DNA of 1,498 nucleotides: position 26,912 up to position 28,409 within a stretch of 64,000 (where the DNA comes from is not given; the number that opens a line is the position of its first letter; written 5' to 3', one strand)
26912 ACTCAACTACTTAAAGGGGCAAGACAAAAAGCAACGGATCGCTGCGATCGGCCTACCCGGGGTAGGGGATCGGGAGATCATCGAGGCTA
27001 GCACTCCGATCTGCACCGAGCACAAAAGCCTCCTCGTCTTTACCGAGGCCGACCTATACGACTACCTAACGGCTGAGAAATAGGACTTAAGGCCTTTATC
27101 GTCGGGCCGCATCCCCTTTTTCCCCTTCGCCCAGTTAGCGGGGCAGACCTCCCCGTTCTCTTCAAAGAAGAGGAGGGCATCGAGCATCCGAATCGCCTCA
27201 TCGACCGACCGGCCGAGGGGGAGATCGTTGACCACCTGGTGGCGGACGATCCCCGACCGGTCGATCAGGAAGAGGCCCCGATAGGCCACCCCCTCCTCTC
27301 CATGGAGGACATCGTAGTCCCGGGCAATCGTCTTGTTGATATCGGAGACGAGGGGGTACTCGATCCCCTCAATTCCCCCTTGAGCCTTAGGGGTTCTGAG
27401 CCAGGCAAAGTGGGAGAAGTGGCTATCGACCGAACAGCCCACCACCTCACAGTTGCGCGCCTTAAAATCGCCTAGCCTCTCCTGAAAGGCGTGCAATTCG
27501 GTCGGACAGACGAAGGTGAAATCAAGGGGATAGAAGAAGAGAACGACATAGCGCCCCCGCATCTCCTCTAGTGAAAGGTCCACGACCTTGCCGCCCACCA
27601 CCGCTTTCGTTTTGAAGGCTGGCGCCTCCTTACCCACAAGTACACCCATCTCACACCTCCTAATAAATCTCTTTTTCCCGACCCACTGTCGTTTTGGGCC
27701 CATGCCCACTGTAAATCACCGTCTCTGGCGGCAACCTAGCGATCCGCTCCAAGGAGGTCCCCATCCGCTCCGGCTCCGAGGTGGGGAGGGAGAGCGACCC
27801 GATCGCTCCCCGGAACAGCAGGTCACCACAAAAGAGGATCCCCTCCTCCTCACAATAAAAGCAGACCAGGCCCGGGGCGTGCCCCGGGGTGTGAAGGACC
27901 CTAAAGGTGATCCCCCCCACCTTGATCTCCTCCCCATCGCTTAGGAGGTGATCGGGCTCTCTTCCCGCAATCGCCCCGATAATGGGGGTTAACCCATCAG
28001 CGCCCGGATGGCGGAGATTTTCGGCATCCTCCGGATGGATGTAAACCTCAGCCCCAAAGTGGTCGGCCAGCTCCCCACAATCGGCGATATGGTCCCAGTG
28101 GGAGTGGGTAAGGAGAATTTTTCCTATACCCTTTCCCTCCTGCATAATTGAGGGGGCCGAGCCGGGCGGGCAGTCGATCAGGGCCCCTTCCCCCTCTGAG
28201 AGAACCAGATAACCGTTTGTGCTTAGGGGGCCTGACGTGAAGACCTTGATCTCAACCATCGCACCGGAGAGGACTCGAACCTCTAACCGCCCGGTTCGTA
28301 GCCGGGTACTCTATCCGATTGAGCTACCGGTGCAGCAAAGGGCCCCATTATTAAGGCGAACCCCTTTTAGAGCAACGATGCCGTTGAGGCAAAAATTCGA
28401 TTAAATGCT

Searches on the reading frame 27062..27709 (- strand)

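Call 77: search_protein_families(library=pfam, proteins=[window:27062-27709:-])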
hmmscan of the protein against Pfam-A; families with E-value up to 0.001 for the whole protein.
window:27062-27709:- (215 aa): 3 families
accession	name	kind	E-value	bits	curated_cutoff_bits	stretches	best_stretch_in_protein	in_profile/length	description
PF00578.27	AhpC-TSA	-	2e-38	131.5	26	1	25-157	1-123/124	AhpC/TSA family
PF08534.16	Redoxin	-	3.8e-15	56.4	26.6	1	25-165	2-138/148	Redoxin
PF10417.14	1-cysPrx_C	-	5.9e-09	36.2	21.1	1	181-212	4-40/41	C-terminal domain of 1-Cys peroxiredoxin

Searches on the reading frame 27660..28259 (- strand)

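Call 77: search_protein_families(library=pfam, proteins=[window:27660-28259:-])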
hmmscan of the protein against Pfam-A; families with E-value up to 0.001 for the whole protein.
window:27660-28259:- (199 aa): 3 families
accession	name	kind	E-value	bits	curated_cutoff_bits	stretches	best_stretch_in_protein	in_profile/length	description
PF00753.33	Lactamase_B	-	3.6e-35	122.1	22.7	1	10-186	2-196/196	Metallo-beta-lactamase superfamily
PF12706.13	Lactamase_B_2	-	1.3e-06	28.6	27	1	27-129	4-115/200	Beta-lactamase superfamily domain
PF19583.5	ODP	-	1.6e-05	25.3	27.2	1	13-148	2-137/194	ODP family beta lactamase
